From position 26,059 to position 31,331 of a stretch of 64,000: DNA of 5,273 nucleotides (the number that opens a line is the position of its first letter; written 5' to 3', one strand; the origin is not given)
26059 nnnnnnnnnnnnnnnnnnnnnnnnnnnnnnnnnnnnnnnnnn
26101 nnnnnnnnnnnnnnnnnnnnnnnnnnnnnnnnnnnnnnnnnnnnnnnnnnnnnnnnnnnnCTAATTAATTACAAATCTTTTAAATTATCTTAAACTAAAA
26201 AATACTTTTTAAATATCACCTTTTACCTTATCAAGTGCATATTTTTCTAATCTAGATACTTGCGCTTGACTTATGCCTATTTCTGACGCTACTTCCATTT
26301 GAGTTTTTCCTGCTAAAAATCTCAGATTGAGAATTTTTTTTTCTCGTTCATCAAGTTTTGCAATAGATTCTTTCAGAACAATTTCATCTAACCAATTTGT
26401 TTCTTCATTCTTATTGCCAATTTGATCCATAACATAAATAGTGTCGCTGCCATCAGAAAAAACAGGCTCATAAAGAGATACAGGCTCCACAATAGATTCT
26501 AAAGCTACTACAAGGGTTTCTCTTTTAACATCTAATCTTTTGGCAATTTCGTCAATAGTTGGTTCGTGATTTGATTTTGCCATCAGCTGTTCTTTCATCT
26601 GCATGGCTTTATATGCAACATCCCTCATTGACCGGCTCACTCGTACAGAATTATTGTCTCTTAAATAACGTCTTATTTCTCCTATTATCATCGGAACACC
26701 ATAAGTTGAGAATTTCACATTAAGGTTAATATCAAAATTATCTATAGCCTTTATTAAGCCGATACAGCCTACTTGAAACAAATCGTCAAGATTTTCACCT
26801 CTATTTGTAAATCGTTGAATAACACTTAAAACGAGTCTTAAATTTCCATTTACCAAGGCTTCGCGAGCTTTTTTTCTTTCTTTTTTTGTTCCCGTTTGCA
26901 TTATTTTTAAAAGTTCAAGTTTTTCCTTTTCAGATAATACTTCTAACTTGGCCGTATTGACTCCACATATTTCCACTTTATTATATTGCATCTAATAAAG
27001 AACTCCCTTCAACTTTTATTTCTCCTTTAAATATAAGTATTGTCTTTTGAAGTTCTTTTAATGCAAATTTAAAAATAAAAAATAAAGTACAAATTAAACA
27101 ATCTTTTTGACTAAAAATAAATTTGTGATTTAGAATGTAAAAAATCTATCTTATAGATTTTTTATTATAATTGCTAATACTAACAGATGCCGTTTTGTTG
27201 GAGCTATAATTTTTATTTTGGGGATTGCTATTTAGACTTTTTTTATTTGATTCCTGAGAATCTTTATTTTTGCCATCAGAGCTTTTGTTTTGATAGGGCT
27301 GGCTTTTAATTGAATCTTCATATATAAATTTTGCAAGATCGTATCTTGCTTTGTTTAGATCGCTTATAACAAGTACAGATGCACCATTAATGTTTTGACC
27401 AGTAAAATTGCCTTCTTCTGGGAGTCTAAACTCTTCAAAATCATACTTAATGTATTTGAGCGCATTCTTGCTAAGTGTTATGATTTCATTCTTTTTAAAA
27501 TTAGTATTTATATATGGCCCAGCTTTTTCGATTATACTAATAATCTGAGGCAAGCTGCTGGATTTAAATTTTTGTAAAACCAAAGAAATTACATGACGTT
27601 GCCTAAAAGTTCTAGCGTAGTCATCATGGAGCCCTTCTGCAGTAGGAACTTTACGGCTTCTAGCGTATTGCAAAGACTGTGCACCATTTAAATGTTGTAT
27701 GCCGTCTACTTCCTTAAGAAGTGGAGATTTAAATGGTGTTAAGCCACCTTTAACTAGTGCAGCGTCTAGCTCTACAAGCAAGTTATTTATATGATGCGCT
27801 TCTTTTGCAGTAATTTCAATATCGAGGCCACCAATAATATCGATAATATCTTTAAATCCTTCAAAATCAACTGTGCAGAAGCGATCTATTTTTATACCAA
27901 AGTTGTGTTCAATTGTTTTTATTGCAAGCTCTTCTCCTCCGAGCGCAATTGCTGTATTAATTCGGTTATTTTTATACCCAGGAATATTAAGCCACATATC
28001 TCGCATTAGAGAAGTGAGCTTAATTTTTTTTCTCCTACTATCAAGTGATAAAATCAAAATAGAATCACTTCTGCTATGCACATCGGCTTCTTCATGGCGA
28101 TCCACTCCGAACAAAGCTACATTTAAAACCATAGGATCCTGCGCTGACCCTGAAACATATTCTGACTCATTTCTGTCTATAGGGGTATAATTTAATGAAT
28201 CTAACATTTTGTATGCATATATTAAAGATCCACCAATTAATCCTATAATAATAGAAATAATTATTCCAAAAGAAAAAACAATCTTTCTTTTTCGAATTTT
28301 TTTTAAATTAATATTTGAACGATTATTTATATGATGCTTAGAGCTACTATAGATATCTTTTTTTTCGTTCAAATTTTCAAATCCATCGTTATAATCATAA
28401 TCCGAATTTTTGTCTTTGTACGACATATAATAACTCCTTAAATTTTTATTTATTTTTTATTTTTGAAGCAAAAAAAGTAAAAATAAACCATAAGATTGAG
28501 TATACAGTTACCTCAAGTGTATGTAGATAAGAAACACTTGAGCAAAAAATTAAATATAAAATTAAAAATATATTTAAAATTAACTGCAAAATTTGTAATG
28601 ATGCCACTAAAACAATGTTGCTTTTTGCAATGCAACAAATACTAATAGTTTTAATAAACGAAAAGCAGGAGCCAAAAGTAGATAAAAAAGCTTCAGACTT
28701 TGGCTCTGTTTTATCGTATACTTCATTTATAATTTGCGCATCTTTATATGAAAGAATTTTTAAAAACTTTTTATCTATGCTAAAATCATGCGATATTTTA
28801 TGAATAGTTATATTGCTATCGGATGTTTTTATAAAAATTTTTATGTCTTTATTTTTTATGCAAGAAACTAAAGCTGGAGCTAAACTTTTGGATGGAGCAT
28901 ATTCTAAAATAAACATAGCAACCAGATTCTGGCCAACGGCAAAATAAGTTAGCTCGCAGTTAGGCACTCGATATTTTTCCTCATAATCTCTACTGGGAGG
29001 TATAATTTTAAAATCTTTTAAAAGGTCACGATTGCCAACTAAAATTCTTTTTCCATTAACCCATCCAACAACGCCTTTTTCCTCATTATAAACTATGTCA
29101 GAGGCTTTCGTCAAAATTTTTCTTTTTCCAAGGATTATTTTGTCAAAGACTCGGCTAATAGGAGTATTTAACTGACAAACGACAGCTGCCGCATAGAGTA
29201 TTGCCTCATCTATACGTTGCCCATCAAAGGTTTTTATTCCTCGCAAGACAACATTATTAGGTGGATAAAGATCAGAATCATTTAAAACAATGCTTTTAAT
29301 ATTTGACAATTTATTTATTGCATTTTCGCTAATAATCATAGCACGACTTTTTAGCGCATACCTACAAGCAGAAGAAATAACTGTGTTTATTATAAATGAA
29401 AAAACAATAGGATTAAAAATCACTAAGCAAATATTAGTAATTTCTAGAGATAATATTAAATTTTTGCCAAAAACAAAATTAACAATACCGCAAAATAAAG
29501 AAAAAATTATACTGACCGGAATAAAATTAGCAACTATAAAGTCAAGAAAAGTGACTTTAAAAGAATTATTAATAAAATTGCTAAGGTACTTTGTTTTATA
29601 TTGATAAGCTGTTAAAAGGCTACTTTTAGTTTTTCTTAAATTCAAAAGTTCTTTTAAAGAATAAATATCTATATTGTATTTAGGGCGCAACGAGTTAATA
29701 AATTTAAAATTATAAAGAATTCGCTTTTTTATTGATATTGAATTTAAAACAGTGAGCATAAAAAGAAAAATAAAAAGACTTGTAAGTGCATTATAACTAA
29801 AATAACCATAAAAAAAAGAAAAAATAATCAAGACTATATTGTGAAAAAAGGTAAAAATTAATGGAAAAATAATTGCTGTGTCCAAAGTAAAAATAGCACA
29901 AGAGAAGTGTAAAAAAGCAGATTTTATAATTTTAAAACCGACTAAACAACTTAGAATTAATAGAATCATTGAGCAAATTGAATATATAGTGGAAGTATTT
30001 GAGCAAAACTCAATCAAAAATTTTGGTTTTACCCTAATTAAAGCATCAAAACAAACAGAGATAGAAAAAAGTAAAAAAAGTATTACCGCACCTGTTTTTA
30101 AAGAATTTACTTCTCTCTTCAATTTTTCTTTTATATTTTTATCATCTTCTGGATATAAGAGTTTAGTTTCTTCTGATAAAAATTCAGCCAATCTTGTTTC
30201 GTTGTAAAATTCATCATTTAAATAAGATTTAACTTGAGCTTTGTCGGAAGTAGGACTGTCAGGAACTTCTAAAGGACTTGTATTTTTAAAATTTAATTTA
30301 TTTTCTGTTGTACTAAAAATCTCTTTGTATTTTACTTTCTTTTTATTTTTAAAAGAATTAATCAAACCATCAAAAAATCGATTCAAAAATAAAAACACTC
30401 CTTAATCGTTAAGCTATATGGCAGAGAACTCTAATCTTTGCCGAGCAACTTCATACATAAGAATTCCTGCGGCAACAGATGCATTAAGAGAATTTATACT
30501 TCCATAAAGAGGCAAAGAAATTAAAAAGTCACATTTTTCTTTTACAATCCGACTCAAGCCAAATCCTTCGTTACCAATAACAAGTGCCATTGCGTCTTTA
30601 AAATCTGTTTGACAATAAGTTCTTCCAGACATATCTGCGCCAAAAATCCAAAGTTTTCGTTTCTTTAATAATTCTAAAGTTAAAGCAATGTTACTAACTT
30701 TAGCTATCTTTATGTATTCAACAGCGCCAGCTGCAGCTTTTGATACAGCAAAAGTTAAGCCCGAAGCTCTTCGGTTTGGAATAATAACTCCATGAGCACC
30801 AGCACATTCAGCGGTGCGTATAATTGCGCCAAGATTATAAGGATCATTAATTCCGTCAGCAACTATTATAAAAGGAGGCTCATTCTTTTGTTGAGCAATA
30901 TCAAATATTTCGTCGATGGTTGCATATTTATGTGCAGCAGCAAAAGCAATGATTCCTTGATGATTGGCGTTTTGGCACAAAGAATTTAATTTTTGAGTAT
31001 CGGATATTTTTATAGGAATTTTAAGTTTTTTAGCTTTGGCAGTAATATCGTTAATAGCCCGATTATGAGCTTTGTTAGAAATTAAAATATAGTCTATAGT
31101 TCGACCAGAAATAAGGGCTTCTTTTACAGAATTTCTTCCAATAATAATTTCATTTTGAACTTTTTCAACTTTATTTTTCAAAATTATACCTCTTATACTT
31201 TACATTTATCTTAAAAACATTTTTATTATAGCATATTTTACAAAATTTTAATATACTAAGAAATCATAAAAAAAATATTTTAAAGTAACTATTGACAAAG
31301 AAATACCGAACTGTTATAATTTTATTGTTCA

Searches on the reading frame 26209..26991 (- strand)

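Call 101: search_protein_families(library=pfam, proteins=[window:26209-26991:-], max_evalue=0.000001)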
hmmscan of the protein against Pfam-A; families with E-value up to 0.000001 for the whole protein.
window:26209-26991:- (260 aa): 4 families
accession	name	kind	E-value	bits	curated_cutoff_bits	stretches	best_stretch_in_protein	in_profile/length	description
PF04542.20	Sigma70_r2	-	8.6e-18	64.3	24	1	46-114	1-69/71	Sigma-70 region 2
PF04545.22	Sigma70_r4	-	5.2e-17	61.5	24.1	1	210-257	2-49/50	Sigma-70, region 4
PF04539.22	Sigma70_r3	-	4.9e-08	33.4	25.3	0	130-183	7-60/78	Sigma-70 region 3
PF08281.18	Sigma70_r4_2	-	1.6e-07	31.3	25.7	0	206-245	4-43/54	Sigma-70, region 4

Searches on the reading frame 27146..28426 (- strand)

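Call 54: search_protein_families(library=pfam, proteins=[window:27146-28426:-], max_evalue=0.00001)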
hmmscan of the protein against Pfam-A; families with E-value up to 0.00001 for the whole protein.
window:27146-28426:- (426 aa): 1 family
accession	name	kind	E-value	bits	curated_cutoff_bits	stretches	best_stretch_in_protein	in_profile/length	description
PF03816.19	LytR_cpsA_psr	-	5.3e-36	124.5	24.6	1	119-288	1-149/150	LytR_cpsA_psr family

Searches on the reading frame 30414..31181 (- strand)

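Call 54: search_protein_families(library=pfam, proteins=[window:30414-31181:-], max_evalue=0.00001)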
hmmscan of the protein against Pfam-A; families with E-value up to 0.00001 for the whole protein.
window:30414-31181:- (255 aa): 2 families
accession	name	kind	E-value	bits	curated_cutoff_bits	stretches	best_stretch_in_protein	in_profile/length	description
PF00588.24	SpoU_methylase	-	3.1e-41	141.3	29.7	1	104-243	2-142/142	SpoU rRNA Methylase family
PF08032.17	SpoU_sub_bind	-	2.3e-19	69.9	22.8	1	12-86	1-75/76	RNA 2'-O ribose methyltransferase substrate binding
